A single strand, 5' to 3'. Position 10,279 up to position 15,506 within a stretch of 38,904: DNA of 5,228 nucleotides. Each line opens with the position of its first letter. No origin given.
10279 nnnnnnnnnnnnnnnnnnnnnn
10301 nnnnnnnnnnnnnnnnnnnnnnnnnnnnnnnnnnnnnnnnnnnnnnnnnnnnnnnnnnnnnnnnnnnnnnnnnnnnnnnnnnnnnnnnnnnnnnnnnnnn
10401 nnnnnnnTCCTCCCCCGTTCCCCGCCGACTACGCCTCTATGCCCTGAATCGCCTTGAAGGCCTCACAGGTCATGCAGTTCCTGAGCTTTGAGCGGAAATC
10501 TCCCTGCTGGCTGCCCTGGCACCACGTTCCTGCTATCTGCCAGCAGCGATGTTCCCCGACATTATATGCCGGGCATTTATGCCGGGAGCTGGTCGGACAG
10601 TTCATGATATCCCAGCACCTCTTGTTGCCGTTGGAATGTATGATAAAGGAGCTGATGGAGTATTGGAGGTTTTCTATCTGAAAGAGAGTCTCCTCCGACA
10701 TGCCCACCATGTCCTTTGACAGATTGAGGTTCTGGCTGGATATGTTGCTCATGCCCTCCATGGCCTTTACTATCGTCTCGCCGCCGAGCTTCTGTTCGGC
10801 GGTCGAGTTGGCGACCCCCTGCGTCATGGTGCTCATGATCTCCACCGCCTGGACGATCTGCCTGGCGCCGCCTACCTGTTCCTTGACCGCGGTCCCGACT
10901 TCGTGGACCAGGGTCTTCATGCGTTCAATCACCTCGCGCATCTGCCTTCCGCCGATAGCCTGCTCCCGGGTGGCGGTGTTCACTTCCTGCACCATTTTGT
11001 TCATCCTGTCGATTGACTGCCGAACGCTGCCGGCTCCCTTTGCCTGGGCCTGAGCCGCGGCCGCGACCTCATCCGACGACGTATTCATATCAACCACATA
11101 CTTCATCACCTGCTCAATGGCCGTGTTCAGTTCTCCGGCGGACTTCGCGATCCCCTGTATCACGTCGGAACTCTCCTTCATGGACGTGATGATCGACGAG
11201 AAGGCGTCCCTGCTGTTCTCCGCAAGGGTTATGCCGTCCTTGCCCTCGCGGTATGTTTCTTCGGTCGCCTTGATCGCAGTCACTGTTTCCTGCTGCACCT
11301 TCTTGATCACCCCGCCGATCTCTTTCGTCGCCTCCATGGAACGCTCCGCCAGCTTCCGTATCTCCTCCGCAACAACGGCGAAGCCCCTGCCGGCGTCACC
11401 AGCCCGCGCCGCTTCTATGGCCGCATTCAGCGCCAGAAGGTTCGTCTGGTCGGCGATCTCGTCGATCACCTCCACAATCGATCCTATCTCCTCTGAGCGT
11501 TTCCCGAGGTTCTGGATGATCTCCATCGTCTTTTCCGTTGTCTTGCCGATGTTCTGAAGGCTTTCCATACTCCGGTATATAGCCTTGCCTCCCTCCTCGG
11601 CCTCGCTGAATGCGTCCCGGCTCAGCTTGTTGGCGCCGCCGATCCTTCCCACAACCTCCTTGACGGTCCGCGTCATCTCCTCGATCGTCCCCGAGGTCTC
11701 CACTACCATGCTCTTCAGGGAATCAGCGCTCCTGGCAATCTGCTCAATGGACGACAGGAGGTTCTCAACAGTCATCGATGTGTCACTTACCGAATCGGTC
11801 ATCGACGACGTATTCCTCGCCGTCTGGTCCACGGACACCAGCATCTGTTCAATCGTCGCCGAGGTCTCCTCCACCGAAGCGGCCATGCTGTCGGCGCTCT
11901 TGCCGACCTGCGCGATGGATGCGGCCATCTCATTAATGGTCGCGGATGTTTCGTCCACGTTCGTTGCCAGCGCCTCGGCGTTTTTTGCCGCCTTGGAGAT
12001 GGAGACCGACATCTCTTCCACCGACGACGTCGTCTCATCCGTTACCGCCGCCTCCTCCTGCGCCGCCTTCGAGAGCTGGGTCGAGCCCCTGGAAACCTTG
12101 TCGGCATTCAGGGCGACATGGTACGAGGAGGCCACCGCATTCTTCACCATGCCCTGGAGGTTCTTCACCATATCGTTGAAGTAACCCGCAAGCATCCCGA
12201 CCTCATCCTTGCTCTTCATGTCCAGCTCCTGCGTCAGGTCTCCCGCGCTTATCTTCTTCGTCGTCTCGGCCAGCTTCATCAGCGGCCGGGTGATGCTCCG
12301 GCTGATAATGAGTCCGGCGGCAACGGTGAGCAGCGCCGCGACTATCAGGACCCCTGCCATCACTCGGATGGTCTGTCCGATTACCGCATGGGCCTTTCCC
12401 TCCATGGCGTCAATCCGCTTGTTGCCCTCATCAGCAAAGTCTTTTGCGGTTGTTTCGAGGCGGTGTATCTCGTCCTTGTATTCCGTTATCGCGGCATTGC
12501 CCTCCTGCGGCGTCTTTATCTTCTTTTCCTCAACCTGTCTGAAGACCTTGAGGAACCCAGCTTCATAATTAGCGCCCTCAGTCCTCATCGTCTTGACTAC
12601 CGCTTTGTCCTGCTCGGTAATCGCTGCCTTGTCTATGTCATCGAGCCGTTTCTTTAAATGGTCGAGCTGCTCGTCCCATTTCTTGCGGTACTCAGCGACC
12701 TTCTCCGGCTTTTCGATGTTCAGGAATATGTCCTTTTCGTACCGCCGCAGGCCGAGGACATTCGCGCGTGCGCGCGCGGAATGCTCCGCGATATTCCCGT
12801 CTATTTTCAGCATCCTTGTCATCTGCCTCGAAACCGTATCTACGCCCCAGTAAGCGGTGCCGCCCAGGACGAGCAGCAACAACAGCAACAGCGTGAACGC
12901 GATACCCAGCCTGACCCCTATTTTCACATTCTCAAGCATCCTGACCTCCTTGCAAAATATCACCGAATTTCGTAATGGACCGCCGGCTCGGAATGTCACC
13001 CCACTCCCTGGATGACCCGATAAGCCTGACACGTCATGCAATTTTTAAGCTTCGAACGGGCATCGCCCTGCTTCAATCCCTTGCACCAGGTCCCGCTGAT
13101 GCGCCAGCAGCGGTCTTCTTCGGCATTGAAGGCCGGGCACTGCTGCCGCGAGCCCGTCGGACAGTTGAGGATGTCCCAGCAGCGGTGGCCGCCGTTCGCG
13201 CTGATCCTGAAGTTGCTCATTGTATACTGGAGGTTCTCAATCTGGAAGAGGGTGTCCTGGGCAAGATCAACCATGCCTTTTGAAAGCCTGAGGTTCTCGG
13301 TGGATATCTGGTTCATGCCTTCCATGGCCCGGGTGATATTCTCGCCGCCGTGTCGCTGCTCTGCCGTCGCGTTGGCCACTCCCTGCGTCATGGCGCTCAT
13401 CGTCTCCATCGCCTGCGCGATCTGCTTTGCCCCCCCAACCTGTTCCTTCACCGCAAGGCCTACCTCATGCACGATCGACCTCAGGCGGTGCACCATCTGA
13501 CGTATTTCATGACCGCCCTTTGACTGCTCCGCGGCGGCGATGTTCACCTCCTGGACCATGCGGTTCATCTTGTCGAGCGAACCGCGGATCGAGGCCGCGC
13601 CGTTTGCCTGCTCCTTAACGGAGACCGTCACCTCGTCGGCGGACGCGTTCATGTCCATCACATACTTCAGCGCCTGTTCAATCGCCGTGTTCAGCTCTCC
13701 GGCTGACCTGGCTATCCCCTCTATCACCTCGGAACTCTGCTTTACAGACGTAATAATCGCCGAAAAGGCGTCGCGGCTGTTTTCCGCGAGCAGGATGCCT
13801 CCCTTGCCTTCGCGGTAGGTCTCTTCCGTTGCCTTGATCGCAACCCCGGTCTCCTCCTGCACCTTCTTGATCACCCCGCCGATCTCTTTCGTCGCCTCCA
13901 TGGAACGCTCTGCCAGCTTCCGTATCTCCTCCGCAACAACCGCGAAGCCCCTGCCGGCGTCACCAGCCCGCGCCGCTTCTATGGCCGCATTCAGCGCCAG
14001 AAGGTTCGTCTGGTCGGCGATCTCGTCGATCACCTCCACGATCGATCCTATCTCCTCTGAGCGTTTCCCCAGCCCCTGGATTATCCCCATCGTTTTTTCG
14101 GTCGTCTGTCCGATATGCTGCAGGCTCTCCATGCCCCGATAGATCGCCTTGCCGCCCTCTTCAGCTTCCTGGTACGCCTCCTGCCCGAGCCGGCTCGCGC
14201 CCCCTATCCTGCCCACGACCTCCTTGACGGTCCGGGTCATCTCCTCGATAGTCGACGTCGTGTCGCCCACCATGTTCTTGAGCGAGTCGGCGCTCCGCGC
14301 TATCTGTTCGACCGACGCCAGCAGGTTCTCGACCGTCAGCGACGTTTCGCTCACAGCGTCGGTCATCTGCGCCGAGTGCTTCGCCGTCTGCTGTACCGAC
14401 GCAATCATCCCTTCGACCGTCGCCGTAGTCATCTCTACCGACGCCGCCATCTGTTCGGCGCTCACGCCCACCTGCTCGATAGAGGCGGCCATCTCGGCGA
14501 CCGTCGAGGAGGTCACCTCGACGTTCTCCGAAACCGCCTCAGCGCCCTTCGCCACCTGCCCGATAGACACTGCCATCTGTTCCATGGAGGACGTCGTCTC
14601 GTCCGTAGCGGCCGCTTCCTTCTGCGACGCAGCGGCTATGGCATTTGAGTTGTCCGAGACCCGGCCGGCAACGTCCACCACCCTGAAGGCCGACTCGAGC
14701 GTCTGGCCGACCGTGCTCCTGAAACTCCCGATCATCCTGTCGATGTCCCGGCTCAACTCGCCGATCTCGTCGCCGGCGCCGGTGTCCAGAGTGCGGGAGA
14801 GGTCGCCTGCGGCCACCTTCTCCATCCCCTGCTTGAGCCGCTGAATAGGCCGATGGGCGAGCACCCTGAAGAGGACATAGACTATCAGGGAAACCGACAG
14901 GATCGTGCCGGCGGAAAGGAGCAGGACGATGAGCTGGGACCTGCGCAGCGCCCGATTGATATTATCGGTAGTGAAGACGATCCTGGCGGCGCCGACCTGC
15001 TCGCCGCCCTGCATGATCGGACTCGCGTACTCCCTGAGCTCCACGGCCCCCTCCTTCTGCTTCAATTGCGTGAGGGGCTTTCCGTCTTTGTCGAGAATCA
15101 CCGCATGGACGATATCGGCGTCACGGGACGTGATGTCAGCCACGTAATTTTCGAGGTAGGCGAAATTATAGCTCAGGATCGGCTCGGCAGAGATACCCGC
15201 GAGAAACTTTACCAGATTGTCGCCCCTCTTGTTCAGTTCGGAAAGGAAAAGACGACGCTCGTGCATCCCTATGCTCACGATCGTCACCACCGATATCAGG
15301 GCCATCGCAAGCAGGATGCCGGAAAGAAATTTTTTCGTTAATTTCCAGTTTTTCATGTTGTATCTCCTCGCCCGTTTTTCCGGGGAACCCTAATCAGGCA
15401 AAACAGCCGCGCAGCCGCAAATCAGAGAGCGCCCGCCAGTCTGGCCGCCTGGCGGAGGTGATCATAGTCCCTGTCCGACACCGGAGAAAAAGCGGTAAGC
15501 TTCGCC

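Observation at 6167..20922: Non-canonical ~13-kb chemosensory operon with embedded non-Che genes, bracketed by a bEBP and a multi-sensor kinase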

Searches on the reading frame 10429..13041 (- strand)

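Call 3: search_protein_families(library=pfam, proteins=[window:10429-13041:-], max_evalue=0.01)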
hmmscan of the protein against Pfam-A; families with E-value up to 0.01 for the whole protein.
window:10429-13041:- (870 aa): 7 families
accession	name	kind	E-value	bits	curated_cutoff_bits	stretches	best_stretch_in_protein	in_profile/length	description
PF00015.26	MCPsignal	-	1.3e-50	172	34.6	1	473-653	3-169/172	Methyl-accepting chemotaxis protein (MCP) signalling domain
PF00672.30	HAMP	-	1.8e-16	60.6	25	1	246-296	2-52/53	HAMP domain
PF12729.13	4HB_MCP_1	-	3.3e-11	43.5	27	1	38-195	1-152/181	Four helix bundle sensory module for signal transduction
PF06103.16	DUF948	-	0.0044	17.6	37.2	1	363-428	22-87/89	Bacterial protein of unknown function (DUF948)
PF20155.4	TMP_3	-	0.0051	17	41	0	364-457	5-98/192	Tape measure protein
PF18947.5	HAMP_2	-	0.0067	16.8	24.3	0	249-298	19-61/67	HAMP domain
PF02203.21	TarH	-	0.008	16.5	25.2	1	35-101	1-71/177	Tar ligand binding domain homologue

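Call 16: search_protein_families(library=ncbifam, proteins=[window:10429-12939:-], max_evalue=0.001)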
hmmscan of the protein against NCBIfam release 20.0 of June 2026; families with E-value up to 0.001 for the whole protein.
window:10429-12939:- (836 aa): 27 families (the best 25 are shown)
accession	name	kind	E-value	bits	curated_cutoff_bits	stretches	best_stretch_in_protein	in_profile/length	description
NF058645.1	MCPCtpMPsAe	equivalog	7.3e-51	173.6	900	2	380-652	279-555/558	methyl-accepting chemotaxis protein CtpM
NF041847.1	transduc_aer2_vibrio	equivalog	4.5e-45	154.1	1200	2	405-649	532-748/804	aerotaxis transducer Aer2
NF047851.1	MCPCitTducer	equivalog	2.1e-40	139.3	900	2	412-650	301-511/553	methyl-accepting chemotaxis citrate transducer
NF011615.0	PRK15041.1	equivalog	6.6e-38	130.7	947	2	385-651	282-513/554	methyl-accepting chemotaxis protein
NF011622.0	PRK15048.1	equivalog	7.2e-38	131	900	2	408-671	296-531/553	methyl-accepting chemotaxis protein II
NF007309.0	PRK09793.1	equivalog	2.1e-35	122.7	903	2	414-627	300-485/533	methyl-accepting chemotaxis protein IV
NF050802.1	AspChtxCcaA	equivalog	3.6e-22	78.5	1300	1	409-608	503-691/700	aspartate chemotaxis receptor CcaA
NF033092.0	HK_WalK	equivalog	1.7e-13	50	725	1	80-263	65-248/594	cell wall metabolism sensor histidine kinase WalK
NF047496.1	HK_LIC11548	equivalog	8.3e-12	44.6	750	1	187-264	269-347/589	LIC_11548 family sensor histidine kinase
NF045718.1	two_CW_domain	domain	8.1e-11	42.2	35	1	774-832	2-78/80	two-CW domain-containing protein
NF012163.2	BaeS_SmeS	equivalog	9.1e-10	38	500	1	196-263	168-235/457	sensor histidine kinase efflux regulator BaeS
NF040691.1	MtrAB_MtrB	equivalog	3e-09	36.4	450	1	189-266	188-262/507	MtrAB system histidine kinase MtrB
NF053592.1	HK_near_YfiR_like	equivalog_domain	5.1e-09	36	194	1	187-261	146-221/223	sensor histidine kinase, YfiR-like protein-associated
NF038263.1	prot_phos_SiaA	equivalog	8.2e-09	34.5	700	1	191-308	308-416/658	biofilm regulation protein phosphatase SiaA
NF007837.0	PRK10549.1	equivalog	1.2e-08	34.2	603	1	199-262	171-234/466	envelope stress sensor histidine kinase BaeS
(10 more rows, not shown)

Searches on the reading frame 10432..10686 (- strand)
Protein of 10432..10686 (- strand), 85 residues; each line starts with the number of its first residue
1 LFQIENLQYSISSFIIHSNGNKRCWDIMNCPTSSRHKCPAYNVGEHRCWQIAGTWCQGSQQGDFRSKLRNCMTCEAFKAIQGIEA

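Call 58: find_homologous_proteins(query=window:10432-10686:-, max_evalue=0.001)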
Query seq(85 aa) (85 aa): 4 proteins with E <= 0.001 among 4 candidates.
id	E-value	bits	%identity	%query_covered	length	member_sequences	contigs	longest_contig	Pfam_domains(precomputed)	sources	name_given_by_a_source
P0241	4.3e-44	166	81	100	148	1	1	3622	-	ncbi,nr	ncbi:MAG: hypothetical protein HZA17_14395 [Nitrospirae bacterium]|nr:hypothetical protein [Nitrospi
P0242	7.3e-43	162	81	98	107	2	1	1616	-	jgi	jgi:methyl-accepting chemotaxis protein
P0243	3.0e-41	157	75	100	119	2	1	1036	-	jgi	jgi:methyl-accepting chemotaxis protein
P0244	1.2e-40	155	74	100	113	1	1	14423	-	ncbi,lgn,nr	ncbi:MAG: hypothetical protein M1497_02275 [Nitrospirae bacterium]|nr:hypothetical protein [Nitrospi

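Call 87: search_protein_representatives(alignment_id=A2)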
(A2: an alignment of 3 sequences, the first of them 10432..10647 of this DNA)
Query: 3 sequences, 71 profile positions. Proteins with E-value up to 0.001 (for the whole library): 1332; up to 1e-10: 164; up to 1e-30: 3. The best 150 are listed.
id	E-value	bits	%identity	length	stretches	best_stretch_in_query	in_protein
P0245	4.3e-36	138.8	-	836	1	1-71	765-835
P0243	1.0e-35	137.5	-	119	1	1-70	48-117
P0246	4.3e-35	135.6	-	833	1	1-70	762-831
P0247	1.1e-30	121.5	-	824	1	1-71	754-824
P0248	1.7e-30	120.8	-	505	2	8-69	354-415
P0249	4.1e-29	116.4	-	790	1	1-70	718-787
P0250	1.4e-28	114.7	-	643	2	7-66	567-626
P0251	7.0e-25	102.8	-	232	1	10-71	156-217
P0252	2.3e-23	98.0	-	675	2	7-65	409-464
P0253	7.8e-23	96.3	-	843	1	8-70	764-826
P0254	2.0e-22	95.0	-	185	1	8-69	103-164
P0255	7.6e-21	89.9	-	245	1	6-65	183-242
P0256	1.7e-20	88.8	-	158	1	7-65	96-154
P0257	2.9e-20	88.0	-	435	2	10-65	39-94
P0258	3.6e-20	87.7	-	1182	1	4-70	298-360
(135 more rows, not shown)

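Call 90: search_protein_families(library=pfam, alignment_id=A4, max_evalue=0.00001)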
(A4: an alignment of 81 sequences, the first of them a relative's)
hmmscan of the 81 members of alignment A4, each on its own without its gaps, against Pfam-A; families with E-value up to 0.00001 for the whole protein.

A. member 1, P0245 (836 aa): 3 families
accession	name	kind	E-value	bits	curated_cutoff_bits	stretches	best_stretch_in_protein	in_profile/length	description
PF00015.26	MCPsignal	-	3.1e-50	170.8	34.6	1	462-620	12-170/172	Methyl-accepting chemotaxis protein (MCP) signalling domain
PF00672.30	HAMP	-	1.9e-15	57.3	25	1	211-262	1-52/53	HAMP domain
PF12729.13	4HB_MCP_1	-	2e-09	37.7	27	1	4-164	1-155/181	Four helix bundle sensory module for signal transduction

B. families by the number of members that match (of 81 scanned): 33 families (the first 25 are shown)
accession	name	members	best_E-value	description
PF00015.26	MCPsignal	44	2.9e-56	Methyl-accepting chemotaxis protein (MCP) signalling domain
PF00672.30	HAMP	39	8.9e-16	HAMP domain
PF02518.31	HATPase_c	16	2.7e-28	Histidine kinase-, DNA gyrase B-, and HSP90-like ATPase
PF00512.31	HisKA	14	3.6e-16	His Kinase A (phospho-acceptor) domain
PF12729.13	4HB_MCP_1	13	1.6e-27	Four helix bundle sensory module for signal transduction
PF00989.32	PAS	10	5.2e-23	PAS fold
PF13426.13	PAS_9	9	3.2e-22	PAS domain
PF13188.13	PAS_8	9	4.8e-14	PAS domain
PF14827.12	dCache_3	8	1.3e-30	Double sensory domain of two-component sensor kinase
PF08448.16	PAS_4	8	9.1e-26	PAS fold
PF13185.12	GAF_2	7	1.4e-25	GAF domain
PF13492.12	GAF_3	6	7.9e-21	GAF domain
PF01590.32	GAF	6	1.1e-18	GAF domain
PF00990.26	GGDEF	5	6e-47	Diguanylate cyclase, GGDEF domain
PF17203.10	sCache_3_2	4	6.1e-10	Single cache domain 3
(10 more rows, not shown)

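Call 98: predict_structure(alignment_id=A5)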
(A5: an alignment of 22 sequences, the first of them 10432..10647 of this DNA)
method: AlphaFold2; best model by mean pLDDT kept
length: 72 residues; sequences in the alignment: 22
mean_pLDDT: 64.7   pTM: 0.43
mean pLDDT of the five models: 64.7, 60.8, 55.3, 54.1, 49.5
residues with pLDDT >= 90: 0; 70-90: 28; 50-70: 39; < 50: 5
segments of 3 or more residues with pLDDT < 50: 1-5
pLDDT, mean of each block of 10 residues (from residue 1): 52 72 68 62 59 72 69 53
secondary structure, 60 per line:
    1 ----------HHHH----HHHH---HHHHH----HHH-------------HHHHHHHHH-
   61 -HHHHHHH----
elements in order: H11-14 H19-22 H26-30 H51-59 H62-68

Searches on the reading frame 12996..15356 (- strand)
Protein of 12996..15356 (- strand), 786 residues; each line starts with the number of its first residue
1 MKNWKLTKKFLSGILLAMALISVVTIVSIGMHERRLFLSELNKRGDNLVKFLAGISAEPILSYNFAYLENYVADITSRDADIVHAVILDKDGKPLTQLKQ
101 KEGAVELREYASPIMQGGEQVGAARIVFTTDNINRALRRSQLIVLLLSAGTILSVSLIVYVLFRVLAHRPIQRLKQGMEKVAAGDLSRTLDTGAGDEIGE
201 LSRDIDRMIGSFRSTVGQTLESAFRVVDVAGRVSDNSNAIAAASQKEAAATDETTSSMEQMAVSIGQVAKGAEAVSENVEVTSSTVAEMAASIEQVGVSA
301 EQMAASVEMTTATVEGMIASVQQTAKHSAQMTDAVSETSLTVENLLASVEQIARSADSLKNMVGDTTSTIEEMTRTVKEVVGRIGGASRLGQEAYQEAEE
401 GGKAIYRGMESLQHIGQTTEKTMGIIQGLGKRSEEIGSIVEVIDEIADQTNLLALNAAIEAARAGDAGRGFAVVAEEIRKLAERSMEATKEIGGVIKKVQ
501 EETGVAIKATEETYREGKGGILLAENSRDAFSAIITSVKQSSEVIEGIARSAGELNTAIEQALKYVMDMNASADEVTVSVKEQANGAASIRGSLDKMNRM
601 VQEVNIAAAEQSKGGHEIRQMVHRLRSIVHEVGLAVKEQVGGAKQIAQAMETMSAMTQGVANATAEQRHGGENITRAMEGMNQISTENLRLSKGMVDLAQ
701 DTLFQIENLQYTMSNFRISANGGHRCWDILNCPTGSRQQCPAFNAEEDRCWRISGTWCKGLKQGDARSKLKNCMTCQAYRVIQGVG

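Call 3: search_protein_families(library=pfam, proteins=[window:12996-15356:-], max_evalue=0.01)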
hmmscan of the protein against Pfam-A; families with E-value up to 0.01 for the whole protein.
window:12996-15356:- (786 aa): 3 families
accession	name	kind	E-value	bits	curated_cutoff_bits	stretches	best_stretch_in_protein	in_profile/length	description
PF00015.26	MCPsignal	-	4e-50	170.5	34.6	1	390-570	3-169/172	Methyl-accepting chemotaxis protein (MCP) signalling domain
PF00672.30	HAMP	-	9e-11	42.4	25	1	169-211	8-50/53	HAMP domain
PF20155.4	TMP_3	-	9e-05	22.7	41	1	240-373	6-139/192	Tape measure protein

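Call 16: search_protein_families(library=ncbifam, proteins=[window:12996-15356:-], max_evalue=0.001)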
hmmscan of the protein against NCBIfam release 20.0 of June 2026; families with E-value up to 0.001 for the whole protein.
window:12996-15356:- (786 aa): 15 families
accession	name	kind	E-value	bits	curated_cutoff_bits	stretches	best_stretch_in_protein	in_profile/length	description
NF058645.1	MCPCtpMPsAe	equivalog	5.1e-42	144.4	900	2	329-604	277-556/558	methyl-accepting chemotaxis protein CtpM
NF041847.1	transduc_aer2_vibrio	equivalog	1e-41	143.1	1200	2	363-593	539-741/804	aerotaxis transducer Aer2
NF047851.1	MCPCitTducer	equivalog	5.7e-40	137.9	900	2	364-608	302-518/553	methyl-accepting chemotaxis citrate transducer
NF011622.0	PRK15048.1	equivalog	3.2e-37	128.9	900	2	363-619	300-528/553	methyl-accepting chemotaxis protein II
NF011615.0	PRK15041.1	equivalog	1.9e-35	122.5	947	2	363-608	302-519/554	methyl-accepting chemotaxis protein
NF007309.0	PRK09793.1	equivalog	6.1e-33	114.6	903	2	360-599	295-506/533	methyl-accepting chemotaxis protein IV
NF050802.1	AspChtxCcaA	equivalog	1.8e-21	76.2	1300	1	428-511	564-648/700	aspartate chemotaxis receptor CcaA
NF045718.1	two_CW_domain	domain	4.8e-09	36.5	35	1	725-782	2-77/80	two-CW domain-containing protein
NF012163.2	BaeS_SmeS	equivalog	4.2e-07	29.3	500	1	130-209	153-230/457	sensor histidine kinase efflux regulator BaeS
NF038263.1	prot_phos_SiaA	equivalog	9.3e-07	27.7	700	1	138-248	304-412/658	biofilm regulation protein phosphatase SiaA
NF007837.0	PRK10549.1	equivalog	1.2e-06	27.6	603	1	134-210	159-231/466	envelope stress sensor histidine kinase BaeS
TIGR02168.1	SMC_prok_B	equivalog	3.9e-06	24.9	567.35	1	221-687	301-771/1181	chromosome segregation protein SMC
NF047515.1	SpiroCoCo_C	equivalog_domain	4.3e-06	26.1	125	1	194-428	40-260/313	SpiroCoCo family coiled-coil protein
TIGR02169.1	SMC_prok_A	equivalog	5.7e-05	21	729.4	1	233-383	314-464/1165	chromosome segregation protein SMC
NF041210.1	his_kin_PieS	equivalog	8.6e-05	21.7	850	1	113-212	138-236/474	two component system sensor histidine kinase PieS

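Call 43: search_solved_structures(query=window:12996-15356:-, max_evalue=1e-10, show_alignments=3)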
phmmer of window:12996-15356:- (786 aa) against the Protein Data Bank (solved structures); distinct sequences matched with E-value up to 1e-10: 13.
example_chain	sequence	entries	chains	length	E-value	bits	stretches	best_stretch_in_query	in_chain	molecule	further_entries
2ch7_B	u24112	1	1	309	8.5e-33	117.1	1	320-619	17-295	METHYL-ACCEPTING CHEMOTAXIS PROTEIN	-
3ja6_H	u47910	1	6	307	8.8e-33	117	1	320-619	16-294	Methyl-accepting chemotaxis protein 2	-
2ch7_A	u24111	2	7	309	5.1e-32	114.5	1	320-619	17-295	METHYL-ACCEPTING CHEMOTAXIS PROTEIN | Methyl-accepting chemotaxis protein 2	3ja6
6s1k_E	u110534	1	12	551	1.7e-29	106.2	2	409-603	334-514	Methyl-accepting chemotaxis protein I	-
8c5v_I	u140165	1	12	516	2.3e-29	105.7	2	407-598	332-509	Methyl-accepting chemotaxis protein I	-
3zx6_A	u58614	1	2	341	4.7e-28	101.4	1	409-610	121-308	HAMP, METHYL-ACCEPTING CHEMOTAXIS PROTEIN I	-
6s18_A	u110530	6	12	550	4.7e-27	98.1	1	368-581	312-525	Aromatic acid chemoreceptor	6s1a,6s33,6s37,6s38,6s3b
1qu7_A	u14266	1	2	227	3.7e-18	68.7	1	409-599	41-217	METHYL-ACCEPTING CHEMOTAXIS PROTEIN I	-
31cj_A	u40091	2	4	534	3.8e-17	65.4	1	342-566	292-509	Aerotaxis receptor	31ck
4jpb_B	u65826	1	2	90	1.2e-12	50.6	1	430-501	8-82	Methyl-accepting chemotaxis protein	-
3g67_A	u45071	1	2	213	1.6e-12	50.1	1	373-502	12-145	Methyl-accepting chemotaxis protein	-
3ur1_C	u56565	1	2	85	1.6e-12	50.1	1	433-501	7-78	Methyl-accepting chemotaxis protein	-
3g6b_A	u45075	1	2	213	6.1e-12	48.2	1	373-503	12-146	Methyl-accepting chemotaxis protein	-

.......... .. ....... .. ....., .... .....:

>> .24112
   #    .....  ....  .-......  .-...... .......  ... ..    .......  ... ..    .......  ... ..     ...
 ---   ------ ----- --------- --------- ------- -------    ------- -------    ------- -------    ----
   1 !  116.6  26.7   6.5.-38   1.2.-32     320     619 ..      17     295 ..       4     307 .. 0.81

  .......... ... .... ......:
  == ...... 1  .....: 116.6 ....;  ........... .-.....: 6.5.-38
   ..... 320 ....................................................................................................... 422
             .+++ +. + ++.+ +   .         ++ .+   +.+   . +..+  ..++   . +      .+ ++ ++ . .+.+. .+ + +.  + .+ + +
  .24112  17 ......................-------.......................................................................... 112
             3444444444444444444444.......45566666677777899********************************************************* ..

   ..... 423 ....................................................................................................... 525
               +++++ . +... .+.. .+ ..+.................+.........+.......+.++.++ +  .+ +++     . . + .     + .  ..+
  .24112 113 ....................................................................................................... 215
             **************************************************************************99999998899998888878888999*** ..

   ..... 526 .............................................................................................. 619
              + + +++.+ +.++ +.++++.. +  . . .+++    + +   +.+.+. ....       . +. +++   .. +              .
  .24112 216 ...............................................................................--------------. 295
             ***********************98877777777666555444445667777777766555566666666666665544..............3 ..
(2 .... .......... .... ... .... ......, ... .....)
